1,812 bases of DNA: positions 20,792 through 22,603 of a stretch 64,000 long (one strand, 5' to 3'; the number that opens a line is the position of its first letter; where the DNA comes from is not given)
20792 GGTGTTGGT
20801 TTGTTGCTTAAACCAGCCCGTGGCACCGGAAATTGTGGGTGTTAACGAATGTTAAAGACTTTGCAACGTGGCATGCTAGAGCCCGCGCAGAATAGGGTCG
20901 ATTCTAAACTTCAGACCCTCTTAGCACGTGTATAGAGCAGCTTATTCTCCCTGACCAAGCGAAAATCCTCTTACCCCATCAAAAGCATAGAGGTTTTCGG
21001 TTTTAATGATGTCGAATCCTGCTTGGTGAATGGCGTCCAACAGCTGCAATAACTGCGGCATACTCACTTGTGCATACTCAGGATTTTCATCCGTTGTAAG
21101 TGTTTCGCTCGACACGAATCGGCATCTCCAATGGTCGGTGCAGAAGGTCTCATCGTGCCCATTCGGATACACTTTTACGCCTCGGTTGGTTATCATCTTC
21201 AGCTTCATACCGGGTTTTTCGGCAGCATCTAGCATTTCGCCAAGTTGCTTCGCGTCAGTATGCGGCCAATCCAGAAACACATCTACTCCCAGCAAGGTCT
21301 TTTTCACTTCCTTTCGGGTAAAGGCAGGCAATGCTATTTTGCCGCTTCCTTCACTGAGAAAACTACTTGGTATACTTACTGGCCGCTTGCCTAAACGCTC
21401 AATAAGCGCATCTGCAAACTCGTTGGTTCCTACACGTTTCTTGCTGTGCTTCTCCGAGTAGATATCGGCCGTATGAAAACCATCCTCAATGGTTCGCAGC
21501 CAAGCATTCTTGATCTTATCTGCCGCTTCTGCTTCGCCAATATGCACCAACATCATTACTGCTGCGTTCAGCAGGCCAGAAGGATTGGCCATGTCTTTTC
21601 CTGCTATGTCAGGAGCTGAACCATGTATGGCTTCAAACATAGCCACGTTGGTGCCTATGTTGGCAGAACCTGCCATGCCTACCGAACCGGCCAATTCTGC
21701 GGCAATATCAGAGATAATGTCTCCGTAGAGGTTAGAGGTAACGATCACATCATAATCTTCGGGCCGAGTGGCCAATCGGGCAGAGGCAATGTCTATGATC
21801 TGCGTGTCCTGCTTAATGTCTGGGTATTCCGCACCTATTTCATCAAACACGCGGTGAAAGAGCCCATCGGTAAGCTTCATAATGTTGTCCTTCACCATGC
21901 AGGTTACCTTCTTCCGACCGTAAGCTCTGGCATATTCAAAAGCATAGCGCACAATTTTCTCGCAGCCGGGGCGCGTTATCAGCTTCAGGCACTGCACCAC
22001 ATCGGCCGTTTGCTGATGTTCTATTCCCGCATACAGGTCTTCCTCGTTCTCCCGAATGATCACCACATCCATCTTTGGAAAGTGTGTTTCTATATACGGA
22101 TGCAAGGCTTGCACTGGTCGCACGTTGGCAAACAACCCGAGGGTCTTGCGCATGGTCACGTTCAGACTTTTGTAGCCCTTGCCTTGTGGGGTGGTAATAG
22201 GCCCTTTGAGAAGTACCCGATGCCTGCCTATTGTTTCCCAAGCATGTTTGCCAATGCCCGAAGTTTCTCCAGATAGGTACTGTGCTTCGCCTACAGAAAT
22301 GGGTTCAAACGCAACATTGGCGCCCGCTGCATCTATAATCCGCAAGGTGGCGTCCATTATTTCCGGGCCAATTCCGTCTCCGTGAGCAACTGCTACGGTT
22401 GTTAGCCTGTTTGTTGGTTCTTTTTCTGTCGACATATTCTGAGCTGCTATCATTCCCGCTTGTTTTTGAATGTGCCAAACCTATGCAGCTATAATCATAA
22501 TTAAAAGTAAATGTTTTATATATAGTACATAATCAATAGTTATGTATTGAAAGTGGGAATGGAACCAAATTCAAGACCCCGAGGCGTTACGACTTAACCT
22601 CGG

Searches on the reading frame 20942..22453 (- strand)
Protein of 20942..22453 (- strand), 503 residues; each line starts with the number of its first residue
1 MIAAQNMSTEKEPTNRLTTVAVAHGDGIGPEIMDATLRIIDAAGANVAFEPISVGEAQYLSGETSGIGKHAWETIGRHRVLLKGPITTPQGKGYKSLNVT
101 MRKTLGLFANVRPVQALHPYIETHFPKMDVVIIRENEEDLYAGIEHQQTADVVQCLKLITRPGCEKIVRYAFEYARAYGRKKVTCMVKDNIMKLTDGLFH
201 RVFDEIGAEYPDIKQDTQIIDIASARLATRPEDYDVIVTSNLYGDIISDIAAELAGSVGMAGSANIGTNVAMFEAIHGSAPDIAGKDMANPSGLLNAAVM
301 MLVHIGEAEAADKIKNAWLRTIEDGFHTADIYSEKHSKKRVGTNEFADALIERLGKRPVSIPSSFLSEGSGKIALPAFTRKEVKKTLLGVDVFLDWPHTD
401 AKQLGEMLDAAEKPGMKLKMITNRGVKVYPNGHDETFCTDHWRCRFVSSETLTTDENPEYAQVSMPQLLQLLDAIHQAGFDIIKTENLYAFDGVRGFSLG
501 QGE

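Call 8: search_protein_families(library=pfam, proteins=[window:20942-22453:-])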
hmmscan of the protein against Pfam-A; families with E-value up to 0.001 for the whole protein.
window:20942-22453:- (503 aa): 2 families
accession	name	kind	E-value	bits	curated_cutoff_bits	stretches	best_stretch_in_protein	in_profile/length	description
PF00180.25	Iso_dh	-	3.2e-96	323.1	27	1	19-349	1-347/348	Isocitrate/isopropylmalate dehydrogenase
PF18324.6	Isocitrate_DH_C_bact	-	5.8e-43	145.9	25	1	385-503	1-110/110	Bacterial isocitrate dehydrogenase, C-terminal domain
